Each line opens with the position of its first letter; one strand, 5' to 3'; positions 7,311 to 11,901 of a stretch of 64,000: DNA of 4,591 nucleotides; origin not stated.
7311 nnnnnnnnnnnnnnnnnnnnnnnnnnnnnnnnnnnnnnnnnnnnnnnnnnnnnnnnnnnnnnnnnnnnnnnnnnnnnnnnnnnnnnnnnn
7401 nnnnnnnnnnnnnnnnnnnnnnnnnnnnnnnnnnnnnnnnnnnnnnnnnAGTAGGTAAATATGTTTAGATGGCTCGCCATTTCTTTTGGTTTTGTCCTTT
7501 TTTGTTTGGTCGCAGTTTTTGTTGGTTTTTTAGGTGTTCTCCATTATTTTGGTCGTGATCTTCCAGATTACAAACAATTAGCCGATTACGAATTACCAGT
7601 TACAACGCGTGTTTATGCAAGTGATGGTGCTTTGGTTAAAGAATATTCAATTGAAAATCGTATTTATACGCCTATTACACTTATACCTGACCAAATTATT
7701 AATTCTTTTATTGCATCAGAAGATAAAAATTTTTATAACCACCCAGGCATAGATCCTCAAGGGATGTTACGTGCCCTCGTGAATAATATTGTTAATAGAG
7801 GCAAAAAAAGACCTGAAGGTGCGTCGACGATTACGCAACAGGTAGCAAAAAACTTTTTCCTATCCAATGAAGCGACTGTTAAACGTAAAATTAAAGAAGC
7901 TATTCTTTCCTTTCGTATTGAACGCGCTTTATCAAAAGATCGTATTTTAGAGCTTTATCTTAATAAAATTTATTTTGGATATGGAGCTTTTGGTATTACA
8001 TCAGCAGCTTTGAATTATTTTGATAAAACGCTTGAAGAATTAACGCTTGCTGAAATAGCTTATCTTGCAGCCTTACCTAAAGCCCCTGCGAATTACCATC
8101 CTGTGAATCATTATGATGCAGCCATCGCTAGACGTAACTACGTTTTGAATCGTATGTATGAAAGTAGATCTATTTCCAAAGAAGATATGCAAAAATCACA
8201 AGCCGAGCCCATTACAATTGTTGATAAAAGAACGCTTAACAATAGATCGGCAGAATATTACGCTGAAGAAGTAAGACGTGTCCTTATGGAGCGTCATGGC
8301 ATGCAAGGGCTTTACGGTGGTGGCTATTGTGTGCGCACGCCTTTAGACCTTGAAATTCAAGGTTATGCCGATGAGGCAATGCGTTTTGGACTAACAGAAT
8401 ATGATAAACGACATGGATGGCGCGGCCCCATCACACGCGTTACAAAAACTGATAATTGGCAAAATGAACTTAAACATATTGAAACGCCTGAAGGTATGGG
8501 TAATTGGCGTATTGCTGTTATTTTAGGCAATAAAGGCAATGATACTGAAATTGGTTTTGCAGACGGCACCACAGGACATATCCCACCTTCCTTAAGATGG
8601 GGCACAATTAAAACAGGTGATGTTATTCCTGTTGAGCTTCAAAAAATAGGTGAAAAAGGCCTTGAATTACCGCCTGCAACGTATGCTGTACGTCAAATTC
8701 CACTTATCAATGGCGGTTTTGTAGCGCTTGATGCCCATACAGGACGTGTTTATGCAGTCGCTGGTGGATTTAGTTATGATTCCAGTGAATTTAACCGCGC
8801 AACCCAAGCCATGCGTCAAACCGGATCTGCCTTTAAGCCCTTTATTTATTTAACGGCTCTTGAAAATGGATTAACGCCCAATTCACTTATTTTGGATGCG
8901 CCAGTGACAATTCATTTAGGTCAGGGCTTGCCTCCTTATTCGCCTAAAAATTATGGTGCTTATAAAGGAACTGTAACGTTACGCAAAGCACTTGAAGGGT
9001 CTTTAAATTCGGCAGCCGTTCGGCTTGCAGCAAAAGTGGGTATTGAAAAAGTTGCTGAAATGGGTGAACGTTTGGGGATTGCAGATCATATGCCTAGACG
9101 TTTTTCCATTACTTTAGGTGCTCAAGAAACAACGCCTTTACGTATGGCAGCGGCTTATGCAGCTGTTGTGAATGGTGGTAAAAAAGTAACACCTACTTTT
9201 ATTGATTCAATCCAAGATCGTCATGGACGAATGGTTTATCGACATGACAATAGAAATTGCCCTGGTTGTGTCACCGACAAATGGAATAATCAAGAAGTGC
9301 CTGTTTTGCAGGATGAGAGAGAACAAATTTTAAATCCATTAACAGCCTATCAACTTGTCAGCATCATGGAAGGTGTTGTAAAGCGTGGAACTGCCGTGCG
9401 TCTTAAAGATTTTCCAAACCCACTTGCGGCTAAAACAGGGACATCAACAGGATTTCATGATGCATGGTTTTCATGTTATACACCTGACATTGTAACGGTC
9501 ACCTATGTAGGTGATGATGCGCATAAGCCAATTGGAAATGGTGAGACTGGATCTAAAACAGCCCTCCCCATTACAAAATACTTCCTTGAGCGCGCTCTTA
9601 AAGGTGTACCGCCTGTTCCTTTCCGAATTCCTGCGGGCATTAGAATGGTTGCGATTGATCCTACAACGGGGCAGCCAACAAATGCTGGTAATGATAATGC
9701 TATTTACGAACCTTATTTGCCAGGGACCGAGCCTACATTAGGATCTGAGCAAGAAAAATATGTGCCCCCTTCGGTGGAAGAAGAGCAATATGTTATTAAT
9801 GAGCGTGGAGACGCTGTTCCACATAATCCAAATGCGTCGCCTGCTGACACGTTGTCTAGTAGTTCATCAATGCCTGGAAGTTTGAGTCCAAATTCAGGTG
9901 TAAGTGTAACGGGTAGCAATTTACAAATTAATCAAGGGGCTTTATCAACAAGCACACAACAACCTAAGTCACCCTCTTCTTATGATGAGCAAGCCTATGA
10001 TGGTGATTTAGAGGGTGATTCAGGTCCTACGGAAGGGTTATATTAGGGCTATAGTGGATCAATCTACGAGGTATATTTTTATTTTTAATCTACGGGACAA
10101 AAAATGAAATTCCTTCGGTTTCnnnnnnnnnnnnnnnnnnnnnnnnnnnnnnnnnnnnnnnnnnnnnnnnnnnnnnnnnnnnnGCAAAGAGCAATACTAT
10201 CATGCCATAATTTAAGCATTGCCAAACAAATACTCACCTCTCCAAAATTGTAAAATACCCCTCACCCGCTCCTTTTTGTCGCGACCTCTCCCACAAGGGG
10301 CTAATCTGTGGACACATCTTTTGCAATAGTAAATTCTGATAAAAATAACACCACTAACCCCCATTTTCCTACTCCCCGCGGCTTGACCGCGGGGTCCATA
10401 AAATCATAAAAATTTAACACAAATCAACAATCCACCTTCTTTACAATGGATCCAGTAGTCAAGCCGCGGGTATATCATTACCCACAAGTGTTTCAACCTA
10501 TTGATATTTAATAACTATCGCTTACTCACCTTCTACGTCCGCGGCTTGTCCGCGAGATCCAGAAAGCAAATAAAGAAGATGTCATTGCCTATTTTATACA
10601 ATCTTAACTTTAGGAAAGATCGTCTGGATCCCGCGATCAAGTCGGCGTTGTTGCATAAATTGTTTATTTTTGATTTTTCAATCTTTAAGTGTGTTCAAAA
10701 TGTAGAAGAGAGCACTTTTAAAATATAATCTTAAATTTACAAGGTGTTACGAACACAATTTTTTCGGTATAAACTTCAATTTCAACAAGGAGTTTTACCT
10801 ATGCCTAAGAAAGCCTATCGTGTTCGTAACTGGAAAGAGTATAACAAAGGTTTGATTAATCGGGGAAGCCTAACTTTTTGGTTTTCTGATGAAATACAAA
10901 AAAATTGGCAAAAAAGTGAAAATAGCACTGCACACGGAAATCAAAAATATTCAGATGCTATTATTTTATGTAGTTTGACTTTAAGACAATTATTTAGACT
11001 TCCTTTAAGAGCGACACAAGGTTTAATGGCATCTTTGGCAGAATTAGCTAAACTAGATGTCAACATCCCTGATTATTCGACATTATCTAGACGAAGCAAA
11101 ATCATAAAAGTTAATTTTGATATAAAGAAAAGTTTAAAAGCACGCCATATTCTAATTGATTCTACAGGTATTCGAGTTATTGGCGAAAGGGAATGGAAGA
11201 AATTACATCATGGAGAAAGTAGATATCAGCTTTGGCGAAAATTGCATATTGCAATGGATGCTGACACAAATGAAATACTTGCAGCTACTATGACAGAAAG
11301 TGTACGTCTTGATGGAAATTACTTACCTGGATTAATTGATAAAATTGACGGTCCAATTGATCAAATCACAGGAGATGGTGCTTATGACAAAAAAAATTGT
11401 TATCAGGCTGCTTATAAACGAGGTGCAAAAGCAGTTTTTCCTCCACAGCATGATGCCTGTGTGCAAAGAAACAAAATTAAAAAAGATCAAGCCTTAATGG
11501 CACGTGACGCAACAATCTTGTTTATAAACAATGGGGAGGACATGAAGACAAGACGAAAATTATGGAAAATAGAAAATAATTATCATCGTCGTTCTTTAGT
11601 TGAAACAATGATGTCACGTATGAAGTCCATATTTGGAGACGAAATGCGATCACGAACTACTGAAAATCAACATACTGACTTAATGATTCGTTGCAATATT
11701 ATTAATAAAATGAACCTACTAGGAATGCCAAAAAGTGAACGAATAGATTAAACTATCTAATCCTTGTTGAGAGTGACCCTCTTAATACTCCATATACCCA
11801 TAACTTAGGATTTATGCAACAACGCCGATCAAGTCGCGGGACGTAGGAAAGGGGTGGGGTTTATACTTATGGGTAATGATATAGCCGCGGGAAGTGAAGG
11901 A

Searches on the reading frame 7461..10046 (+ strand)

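Call 56: search_protein_families(library=pfam, proteins=[window:7461-10046:+])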
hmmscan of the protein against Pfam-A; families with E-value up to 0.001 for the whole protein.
window:7461-10046:+ (861 aa): 3 families
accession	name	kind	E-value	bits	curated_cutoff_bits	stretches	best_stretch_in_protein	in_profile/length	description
PF00912.28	Transgly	-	4.6e-62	209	27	1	56-232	2-177/178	Transglycosylase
PF00905.27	Transpeptidase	-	3.8e-31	108.9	22.1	1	418-676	1-267/299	Penicillin binding protein transpeptidase domain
PF17092.11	PCB_OB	-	4.2e-08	34.4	27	1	320-380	1-66/111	Penicillin-binding protein OB-like domain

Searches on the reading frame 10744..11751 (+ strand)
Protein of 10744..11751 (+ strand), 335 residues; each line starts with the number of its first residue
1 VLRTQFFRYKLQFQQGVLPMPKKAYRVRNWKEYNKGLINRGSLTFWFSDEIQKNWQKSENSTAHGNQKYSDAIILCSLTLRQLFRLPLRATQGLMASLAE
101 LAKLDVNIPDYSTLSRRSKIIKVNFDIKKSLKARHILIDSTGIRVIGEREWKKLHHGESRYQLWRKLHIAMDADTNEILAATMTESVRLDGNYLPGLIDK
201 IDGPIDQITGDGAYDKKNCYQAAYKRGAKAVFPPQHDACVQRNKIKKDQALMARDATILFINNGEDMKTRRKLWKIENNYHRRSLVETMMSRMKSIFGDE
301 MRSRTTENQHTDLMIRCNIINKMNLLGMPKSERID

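Call 38: search_protein_families(library=pfam, proteins=[window:10744-11751:+])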
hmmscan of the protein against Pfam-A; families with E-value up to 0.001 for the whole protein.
window:10744-11751:+ (335 aa): 2 families
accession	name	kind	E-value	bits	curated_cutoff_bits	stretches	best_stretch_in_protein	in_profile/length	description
PF13737.12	DDE_Tnp_1_5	-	2.4e-34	118.6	28.1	1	38-148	1-112/112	Transposase DDE domain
PF01609.27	DDE_Tnp_1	-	9.7e-23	81.4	23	1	132-321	3-199/200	Transposase DDE domain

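Call 83: find_encoding_contigs(protein=window:10744-11751:+, flank=10000, max_places=10)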
Protein window:10744-11751:+ (335 aa): no gene with exactly this product is on record in the collection.

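Call 84: find_homologous_proteins(query=window:10744-11751:+, max_evalue=1e-60)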
Query window:10744-11751:+ (335 aa): 4361 proteins with E <= 1e-60 among 7785 candidates; the best 120 are listed.
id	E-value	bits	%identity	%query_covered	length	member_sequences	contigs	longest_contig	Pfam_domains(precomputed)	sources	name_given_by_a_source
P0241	1.1e-210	717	100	94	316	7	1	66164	PF01609.28,PF13737.13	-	-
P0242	5.7e-170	583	75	100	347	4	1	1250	PF01609.28,PF13737.13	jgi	jgi:hypothetical protein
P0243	3.9e-162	557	75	94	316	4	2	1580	PF01609.28,PF13737.13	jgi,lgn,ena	-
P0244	5.2e-162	557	75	94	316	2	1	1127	PF01609.28,PF13737.13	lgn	-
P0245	5.6e-161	553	76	93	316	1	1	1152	PF01609.28,PF13737.13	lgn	-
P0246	9.8e-160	549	76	94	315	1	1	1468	PF01609.28,PF13737.13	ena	-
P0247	2.7e-159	548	76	94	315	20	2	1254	PF01609.28,PF13737.13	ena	-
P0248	2.9e-158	544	75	94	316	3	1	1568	PF01609.28,PF13737.13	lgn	-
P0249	1.6e-157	542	74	94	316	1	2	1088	PF01609.28,PF13737.13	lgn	-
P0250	1.5e-153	529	73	94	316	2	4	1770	PF01609.28,PF13737.13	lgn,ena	-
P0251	3.5e-151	521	71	94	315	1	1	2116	PF01609.28,PF13737.13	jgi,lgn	jgi:hypothetical protein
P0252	1.2e-149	516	71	94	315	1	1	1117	PF01609.28,PF13737.13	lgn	-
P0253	1.7e-148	512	71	94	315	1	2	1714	PF01609.28,PF13737.13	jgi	jgi:hypothetical protein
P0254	2.4e-148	512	71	94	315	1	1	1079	PF01609.28,PF13737.13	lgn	-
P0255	6.8e-148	510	71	94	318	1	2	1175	PF01609.28,PF13737.13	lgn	-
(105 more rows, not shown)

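Call 85: list_cluster_members(proteins=[P0241])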
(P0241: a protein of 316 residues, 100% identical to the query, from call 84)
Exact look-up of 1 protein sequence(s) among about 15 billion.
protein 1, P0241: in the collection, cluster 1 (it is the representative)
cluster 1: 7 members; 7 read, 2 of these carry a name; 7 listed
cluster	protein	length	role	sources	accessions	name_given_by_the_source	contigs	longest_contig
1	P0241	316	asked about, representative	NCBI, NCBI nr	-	-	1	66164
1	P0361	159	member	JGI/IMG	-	hypothetical protein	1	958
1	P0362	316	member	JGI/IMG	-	hypothetical protein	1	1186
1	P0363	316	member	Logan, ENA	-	-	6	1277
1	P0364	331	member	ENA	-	-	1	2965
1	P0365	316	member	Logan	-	-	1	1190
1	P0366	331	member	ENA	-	-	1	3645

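Call 86: find_encoding_contigs(protein=P0241, flank=2000, max_places=3)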
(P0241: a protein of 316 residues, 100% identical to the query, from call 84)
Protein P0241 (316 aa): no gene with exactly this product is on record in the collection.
